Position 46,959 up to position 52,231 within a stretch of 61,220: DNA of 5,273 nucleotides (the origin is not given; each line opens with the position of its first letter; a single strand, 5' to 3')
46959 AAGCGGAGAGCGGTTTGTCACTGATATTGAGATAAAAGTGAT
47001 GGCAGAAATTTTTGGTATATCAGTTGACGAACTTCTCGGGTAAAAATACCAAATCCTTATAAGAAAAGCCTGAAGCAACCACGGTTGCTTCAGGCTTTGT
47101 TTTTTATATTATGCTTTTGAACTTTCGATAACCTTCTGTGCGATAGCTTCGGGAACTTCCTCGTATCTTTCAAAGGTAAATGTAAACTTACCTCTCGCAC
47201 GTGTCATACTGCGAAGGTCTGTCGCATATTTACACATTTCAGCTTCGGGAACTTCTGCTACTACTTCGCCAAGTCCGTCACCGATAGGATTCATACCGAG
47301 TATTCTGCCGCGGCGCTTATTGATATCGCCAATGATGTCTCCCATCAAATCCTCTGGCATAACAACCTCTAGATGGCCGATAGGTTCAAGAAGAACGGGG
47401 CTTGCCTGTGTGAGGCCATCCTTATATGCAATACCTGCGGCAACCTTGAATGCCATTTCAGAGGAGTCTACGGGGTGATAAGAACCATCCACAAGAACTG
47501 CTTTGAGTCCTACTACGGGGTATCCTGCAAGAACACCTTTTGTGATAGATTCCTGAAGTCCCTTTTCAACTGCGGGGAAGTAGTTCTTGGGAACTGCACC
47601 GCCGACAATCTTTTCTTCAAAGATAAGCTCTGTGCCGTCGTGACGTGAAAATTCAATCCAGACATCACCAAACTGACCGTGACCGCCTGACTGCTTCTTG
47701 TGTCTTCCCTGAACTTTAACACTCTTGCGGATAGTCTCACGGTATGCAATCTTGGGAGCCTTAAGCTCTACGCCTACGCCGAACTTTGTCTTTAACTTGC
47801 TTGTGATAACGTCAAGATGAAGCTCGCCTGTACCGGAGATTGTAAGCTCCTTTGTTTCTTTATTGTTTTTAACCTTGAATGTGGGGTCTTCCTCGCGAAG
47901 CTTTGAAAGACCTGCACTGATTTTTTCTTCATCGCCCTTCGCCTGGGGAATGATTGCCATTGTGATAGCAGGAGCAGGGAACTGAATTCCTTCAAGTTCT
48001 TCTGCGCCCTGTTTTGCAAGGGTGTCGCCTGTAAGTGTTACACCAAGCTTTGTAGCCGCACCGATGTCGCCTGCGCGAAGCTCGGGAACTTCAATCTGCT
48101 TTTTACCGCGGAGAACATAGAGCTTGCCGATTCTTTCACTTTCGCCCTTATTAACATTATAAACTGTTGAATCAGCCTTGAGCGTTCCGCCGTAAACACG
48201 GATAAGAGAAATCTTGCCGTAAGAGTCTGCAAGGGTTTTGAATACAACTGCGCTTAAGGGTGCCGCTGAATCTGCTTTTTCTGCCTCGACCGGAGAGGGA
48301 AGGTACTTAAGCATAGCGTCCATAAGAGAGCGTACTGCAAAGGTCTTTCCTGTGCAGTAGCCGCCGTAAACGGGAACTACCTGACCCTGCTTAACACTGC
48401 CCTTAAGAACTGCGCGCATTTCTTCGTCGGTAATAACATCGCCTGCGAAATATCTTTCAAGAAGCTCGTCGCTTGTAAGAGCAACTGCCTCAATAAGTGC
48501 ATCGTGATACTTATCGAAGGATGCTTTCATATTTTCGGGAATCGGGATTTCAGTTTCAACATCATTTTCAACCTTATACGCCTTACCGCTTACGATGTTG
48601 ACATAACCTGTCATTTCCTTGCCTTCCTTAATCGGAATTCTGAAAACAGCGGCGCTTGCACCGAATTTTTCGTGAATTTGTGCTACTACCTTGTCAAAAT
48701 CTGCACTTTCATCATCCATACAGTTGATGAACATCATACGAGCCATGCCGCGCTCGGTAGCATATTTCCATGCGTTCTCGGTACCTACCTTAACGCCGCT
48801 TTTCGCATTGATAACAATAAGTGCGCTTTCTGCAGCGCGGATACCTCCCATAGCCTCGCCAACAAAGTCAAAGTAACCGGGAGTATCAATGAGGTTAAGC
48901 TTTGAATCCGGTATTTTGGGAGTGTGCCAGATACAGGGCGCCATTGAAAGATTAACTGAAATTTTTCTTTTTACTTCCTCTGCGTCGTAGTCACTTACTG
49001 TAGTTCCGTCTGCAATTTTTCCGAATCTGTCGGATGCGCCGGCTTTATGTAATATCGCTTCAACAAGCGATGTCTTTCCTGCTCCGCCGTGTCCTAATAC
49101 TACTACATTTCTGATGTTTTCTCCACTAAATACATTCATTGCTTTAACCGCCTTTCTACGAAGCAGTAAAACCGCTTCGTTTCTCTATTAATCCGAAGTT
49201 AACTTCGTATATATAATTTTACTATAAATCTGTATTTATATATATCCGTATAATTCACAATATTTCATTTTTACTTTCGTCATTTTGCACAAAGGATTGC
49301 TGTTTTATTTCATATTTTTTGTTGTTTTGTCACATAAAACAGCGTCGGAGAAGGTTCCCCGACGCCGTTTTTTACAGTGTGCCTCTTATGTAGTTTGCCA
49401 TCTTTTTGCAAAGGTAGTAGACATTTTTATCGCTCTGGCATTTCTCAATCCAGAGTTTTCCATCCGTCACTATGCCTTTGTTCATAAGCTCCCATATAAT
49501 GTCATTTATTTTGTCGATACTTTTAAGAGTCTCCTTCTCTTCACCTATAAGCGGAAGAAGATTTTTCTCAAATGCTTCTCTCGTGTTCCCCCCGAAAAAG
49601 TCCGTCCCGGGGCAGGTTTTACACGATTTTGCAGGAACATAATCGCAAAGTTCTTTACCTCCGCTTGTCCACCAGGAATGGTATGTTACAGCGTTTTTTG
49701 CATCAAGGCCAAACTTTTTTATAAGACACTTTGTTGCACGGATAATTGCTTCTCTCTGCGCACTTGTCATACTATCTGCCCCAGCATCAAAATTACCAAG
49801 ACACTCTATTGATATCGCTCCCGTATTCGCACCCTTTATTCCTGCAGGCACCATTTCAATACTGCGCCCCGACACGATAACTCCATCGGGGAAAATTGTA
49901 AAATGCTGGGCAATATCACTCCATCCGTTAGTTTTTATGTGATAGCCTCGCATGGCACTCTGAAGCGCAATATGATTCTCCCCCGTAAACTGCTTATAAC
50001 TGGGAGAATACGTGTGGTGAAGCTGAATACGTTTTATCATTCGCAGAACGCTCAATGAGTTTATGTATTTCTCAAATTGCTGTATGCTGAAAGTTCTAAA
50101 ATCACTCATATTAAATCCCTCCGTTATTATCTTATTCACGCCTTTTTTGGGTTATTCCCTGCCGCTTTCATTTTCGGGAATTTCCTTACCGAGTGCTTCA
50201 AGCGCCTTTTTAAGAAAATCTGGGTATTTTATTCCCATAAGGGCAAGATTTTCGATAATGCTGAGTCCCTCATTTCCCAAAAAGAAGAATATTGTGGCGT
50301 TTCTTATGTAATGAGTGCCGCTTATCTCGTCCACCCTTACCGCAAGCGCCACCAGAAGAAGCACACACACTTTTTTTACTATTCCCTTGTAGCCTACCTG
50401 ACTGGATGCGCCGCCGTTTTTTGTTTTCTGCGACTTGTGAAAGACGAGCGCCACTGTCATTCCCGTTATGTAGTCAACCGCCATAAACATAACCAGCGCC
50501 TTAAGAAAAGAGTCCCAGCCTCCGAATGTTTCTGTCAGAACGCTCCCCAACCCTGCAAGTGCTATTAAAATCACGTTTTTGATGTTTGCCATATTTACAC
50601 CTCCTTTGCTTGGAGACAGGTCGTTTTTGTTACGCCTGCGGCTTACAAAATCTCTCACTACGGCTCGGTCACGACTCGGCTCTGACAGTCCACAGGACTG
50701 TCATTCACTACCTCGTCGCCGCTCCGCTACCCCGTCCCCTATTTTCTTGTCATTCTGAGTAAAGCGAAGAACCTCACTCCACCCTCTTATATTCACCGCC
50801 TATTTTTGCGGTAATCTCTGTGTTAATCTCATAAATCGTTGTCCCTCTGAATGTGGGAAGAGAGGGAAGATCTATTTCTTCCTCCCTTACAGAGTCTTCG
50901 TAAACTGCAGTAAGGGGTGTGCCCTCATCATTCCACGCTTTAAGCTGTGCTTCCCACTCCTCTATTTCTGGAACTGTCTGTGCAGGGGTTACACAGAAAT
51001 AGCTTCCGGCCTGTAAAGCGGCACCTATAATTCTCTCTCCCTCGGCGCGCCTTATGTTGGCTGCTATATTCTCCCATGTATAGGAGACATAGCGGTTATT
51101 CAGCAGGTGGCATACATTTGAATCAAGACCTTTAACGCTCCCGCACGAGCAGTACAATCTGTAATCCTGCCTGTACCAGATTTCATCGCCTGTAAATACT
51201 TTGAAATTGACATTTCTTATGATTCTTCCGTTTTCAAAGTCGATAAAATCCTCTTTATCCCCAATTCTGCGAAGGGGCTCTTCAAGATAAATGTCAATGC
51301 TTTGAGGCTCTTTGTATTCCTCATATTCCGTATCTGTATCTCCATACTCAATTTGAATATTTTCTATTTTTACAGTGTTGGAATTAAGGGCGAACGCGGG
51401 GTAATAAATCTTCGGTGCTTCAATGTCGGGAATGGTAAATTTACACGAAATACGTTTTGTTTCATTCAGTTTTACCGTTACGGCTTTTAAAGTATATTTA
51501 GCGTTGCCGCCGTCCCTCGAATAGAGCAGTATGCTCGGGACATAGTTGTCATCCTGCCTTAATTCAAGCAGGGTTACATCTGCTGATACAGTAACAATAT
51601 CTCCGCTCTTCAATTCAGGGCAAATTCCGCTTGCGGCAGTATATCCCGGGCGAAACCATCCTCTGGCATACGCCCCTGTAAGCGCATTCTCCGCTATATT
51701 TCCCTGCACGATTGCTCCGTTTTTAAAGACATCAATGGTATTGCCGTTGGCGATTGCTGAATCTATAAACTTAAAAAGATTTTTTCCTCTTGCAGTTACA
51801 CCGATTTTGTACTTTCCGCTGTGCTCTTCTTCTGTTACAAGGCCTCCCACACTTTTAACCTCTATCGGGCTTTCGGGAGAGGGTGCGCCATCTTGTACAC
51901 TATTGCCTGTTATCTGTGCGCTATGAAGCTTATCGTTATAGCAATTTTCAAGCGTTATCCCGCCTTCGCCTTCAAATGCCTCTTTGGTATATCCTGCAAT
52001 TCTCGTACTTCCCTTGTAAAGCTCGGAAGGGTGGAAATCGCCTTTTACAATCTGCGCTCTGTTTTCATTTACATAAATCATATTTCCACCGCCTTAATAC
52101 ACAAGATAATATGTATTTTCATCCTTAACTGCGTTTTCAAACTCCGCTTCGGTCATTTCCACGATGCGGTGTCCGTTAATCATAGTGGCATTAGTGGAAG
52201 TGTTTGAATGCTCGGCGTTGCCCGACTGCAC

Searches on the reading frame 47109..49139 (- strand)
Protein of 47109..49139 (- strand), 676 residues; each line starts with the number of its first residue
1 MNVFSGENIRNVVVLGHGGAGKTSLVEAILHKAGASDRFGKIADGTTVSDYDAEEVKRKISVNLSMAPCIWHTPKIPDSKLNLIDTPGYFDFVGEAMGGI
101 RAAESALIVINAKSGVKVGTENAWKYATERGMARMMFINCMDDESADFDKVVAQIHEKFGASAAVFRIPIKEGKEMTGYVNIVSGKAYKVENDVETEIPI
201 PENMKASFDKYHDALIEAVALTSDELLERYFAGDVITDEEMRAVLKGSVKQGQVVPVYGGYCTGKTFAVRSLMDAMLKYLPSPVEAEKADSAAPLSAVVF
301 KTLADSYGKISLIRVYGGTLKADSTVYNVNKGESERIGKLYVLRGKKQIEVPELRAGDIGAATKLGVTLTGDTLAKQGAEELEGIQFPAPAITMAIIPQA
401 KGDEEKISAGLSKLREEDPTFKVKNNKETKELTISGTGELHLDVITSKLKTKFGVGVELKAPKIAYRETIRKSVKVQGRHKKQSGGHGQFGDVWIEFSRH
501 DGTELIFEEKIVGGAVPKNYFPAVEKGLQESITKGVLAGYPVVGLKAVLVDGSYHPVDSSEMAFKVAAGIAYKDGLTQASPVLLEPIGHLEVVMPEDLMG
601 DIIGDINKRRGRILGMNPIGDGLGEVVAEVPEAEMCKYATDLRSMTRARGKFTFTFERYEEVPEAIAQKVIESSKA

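Call 4: search_protein_families(library=pfam, proteins=[window:47109-49139:-])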
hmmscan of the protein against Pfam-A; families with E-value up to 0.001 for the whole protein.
window:47109-49139:- (676 aa): 10 families
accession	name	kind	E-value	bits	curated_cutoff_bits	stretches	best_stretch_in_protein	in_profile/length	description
PF03764.24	EFG_IV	-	1.9e-40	137.9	24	1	462-579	1-120/121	Elongation factor G, domain IV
PF00009.33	GTP_EFTU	-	2.7e-35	122.1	26.5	1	7-282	1-188/188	Elongation factor Tu GTP binding domain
PF14492.12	EFG_III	-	1.7e-27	95.7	27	1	387-460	1-74/75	Elongation Factor G, domain III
PF00679.30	EFG_C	-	1.8e-25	89.2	27.9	1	582-669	1-88/89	Elongation factor G C-terminus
PF22042.2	EF-G_D2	-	8.6e-14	51.9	27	1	294-375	1-82/84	Elongation factor G domain 2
PF03144.31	GTP_EFTU_D2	-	3.3e-12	47.1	30.3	1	308-375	1-73/73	Elongation factor Tu domain 2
PF13191.12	AAA_16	-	5.8e-06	27.4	32.6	0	3-36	19-51/167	AAA ATPase domain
PF16658.11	RF3_C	-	0.00013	22.2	40.1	1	389-475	8-94/132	Class II release factor RF3, C-terminal domain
PF00005.33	ABC_tran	-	0.00033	21.7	25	0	11-63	13-64/137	ABC transporter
PF01926.29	MMR_HSR1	-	0.00036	21.1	21.9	1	12-129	2-102/113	50S ribosome-binding GTPase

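Call 51: find_homologous_proteins(query=window:47109-49139:-, max_evalue=1e-100)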
Query window:47109-49139:- (676 aa): 7993 proteins with E <= 1e-100 among 8000 candidates; the best 120 are listed.
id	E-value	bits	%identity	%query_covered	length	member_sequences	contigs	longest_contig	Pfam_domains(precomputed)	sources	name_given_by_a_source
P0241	0.0e+0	1494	100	100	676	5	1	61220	PF00679.31,PF14492.13,PF00009.34,PF03764.25,PF13191.13,PF03144.32,PF22042.3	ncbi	-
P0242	0.0e+0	1459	97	100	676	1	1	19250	PF00679.31,PF14492.13,PF00009.34,PF03764.25,PF13191.13,PF03144.32,PF22042.3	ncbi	-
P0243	0.0e+0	1456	96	100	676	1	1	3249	PF00679.31,PF14492.13,PF00009.34,PF03764.25,PF13191.13,PF03144.32,PF22042.3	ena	-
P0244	0.0e+0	1453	97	100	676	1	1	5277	PF00679.31,PF14492.13,PF00009.34,PF03764.25,PF13191.13,PF03144.32,PF22042.3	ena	-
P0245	0.0e+0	1444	95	100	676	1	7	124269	PF00679.31,PF14492.13,PF00009.34,PF03764.25,PF13191.13,PF03144.32,PF22042.3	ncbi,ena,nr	ncbi:MAG: elongation factor G [Clostridia bacterium]|nr:elongation factor G [Clostridia bacterium]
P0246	0.0e+0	1440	95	100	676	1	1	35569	PF00679.31,PF14492.13,PF00009.34,PF03764.25,PF13191.13,PF03144.32,PF22042.3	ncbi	-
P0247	0.0e+0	1438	95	100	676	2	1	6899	PF00679.31,PF14492.13,PF00009.34,PF03764.25,PF13191.13,PF03144.32,PF22042.3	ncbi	-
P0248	0.0e+0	1433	95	100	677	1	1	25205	PF00679.31,PF14492.13,PF00009.34,PF03764.25,PF13191.13,PF03144.32,PF22042.3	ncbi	-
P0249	0.0e+0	1432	95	99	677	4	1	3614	PF00679.31,PF14492.13,PF00009.34,PF03764.25,PF13191.13,PF03144.32,PF22042.3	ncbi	-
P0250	0.0e+0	1426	95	100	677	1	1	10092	PF00679.31,PF14492.13,PF00009.34,PF03764.25,PF13191.13,PF03144.32,PF22042.3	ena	-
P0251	0.0e+0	1424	95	100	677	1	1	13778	PF00679.31,PF14492.13,PF00009.34,PF03764.25,PF13191.13,PF03144.32,PF22042.3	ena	-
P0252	0.0e+0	1361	90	100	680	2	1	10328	PF00679.31,PF14492.13,PF00009.34,PF03764.25,PF13191.13,PF03144.32,PF22042.3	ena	-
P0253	0.0e+0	1360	90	100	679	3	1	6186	PF00679.31,PF14492.13,PF00009.34,PF03764.25,PF16658.12,PF03144.32,PF22042.3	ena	-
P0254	0.0e+0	1358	90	100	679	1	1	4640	PF00679.31,PF14492.13,PF00009.34,PF03764.25,PF16658.12,PF03144.32,PF22042.3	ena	-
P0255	0.0e+0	1354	90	100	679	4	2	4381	PF00679.31,PF14492.13,PF00009.34,PF03764.25,PF03144.32,PF22042.3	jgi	-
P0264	0.0e+0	1320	88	100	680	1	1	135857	PF00679.31,PF14492.13,PF00009.34,PF03764.25,PF16658.12,PF13191.13,PF03144.32,PF22042.3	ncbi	-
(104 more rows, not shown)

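Call 52: find_encoding_contigs(protein=P0264, flank=10000, max_places=2)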
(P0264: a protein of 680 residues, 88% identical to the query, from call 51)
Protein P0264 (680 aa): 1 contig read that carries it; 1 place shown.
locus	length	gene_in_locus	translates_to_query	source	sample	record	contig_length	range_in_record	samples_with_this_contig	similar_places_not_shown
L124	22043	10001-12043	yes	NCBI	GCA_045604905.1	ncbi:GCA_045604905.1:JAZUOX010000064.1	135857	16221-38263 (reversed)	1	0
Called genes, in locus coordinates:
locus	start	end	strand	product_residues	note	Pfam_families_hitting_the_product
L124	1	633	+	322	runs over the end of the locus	PF06325:PrmA, PF01728:FtsJ (faint), PF01135:PCMT (weak), PF05175:MTS (weak), PF13489:Methyltransf_23, PF13847:Methyltransf_31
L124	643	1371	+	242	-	PF20260:PUA_4, PF04452:Methyltrans_RNA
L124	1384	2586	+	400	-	PF06245:DUF1015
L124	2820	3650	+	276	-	PF07501:G5, PF06725:3D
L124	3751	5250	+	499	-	PF01943:Polysacc_synt, PF01554:MatE (weak)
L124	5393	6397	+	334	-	PF12773:DZR (faint), PF18912:DZR_2 (faint)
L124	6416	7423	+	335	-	PF03590:AsnA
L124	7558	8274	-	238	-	PF02311:AraC_binding (weak), PF12833:HTH_18, PF00165:HTH_AraC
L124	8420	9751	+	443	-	PF01554:MatE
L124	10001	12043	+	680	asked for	PF00009:GTP_EFTU, PF13191:AAA_16 (faint), PF22042:EF-G_D2, PF03144:GTP_EFTU_D2, PF14492:EFG_III, PF16658:RF3_C (weak), PF03764:EFG_IV, PF00679:EFG_C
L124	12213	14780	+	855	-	PF00768:Peptidase_S11, PF13354:Beta-lactamase2, PF00768:Peptidase_S11, PF13354:Beta-lactamase2, PF07833:Cu_amine_oxidN1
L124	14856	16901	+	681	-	PF00395:SLH, PF02368:Big_2 (weak)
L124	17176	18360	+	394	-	PF00162:PGK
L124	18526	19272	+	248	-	PF00121:TIM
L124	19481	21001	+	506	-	PF01676:Metalloenzyme, PF06415:iPGM_N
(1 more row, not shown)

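Call 53: find_encoding_contigs(protein=P0246, flank=10000, max_places=2)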
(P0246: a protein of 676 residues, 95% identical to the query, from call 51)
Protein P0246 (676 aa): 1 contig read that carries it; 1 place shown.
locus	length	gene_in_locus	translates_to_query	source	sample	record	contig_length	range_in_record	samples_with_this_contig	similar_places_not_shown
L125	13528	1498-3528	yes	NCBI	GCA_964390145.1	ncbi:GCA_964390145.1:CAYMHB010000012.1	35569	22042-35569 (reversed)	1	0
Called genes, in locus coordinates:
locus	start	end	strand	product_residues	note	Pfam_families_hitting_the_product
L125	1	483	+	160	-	?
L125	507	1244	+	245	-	PF01510:Amidase_2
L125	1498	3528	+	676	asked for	PF00009:GTP_EFTU, PF13191:AAA_16 (faint), PF22042:EF-G_D2, PF03144:GTP_EFTU_D2, PF14492:EFG_III, PF03764:EFG_IV, PF00679:EFG_C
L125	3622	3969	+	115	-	PF03413:PepSY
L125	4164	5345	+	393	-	PF00162:PGK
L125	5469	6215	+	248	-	PF00121:TIM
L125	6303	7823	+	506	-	PF01676:Metalloenzyme, PF06415:iPGM_N, PF01663:Phosphodiest (faint)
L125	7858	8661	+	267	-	PF01177:Asp_Glu_race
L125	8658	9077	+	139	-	PF09148:DUF1934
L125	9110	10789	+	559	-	PF03485:Arg_tRNA_synt_N, PF00750:tRNA-synt_1d, PF05746:DALR_1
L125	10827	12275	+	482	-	PF00595:PDZ, PF13180:PDZ_2, PF17820:PDZ_6 (weak), PF03572:Peptidase_S41, PF01471:PG_binding_1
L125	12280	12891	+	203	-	PF00165:HTH_AraC (faint), PF12833:HTH_18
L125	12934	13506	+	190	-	PF05389:MecA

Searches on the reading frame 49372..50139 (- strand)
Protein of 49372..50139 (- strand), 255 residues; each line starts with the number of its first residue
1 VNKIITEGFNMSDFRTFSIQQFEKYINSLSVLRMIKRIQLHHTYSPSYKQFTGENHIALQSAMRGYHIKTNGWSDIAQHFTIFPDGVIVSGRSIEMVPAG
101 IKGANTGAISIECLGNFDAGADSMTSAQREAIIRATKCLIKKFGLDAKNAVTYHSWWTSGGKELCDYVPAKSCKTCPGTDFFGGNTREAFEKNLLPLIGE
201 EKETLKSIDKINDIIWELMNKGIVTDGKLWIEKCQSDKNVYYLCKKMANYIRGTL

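Call 4: search_protein_families(library=pfam, proteins=[window:49372-50139:-])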
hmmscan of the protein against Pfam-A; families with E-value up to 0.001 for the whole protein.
window:49372-50139:- (255 aa): 1 family
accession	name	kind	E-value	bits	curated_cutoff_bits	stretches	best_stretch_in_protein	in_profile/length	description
PF01510.30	Amidase_2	-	1.3e-15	58.3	26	1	35-178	5-130/131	N-acetylmuramoyl-L-alanine amidase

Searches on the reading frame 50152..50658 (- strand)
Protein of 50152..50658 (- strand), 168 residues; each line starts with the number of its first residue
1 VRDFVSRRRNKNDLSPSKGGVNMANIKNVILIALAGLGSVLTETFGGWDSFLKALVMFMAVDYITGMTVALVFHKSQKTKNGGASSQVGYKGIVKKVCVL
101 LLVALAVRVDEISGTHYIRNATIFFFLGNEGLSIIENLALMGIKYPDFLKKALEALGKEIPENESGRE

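Call 4: search_protein_families(library=pfam, proteins=[window:50152-50658:-])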
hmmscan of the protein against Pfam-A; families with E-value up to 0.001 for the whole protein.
window:50152-50658:- (168 aa): 1 family
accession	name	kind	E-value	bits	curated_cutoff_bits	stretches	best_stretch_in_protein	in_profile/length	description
PF05105.17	Phage_holin_4_1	-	1.3e-37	128.8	22.2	1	40-156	2-114/116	Bacteriophage holin family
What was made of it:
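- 50152..50595 (-): Holin (Phage_holin_4_1). call 4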

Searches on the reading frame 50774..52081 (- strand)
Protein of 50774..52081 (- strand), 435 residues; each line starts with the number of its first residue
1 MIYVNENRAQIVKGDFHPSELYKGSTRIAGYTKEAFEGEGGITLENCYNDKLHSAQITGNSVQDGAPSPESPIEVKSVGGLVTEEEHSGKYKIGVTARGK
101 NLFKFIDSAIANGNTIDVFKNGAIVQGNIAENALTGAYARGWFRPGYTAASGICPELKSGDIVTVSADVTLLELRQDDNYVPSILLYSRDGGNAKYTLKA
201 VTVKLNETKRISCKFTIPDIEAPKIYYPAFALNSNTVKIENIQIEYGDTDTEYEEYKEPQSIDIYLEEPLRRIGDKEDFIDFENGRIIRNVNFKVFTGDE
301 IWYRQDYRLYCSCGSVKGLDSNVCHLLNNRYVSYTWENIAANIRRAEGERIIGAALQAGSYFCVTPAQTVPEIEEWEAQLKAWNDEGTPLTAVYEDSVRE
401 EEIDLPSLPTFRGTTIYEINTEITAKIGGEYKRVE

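Call 4: search_protein_families(library=pfam, proteins=[window:50774-52081:-])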
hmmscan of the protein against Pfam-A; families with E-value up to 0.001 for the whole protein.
window:50774-52081:- (435 aa): 0 families

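Call 5: search_protein_families(library=ncbifam, proteins=[window:50774-52081:-])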
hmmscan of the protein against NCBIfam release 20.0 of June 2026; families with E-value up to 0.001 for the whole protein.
window:50774-52081:- (435 aa): 0 families

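Call 6: search_protein_families(library=phrogs, proteins=[window:50774-52081:-])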
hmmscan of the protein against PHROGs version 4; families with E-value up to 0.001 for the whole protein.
window:50774-52081:- (435 aa): 0 families
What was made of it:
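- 50774..52081 (-): fib2: 435-aa hypervariable distal fibre, a likely receptor-binding protein. No family hit (calls 4-6).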
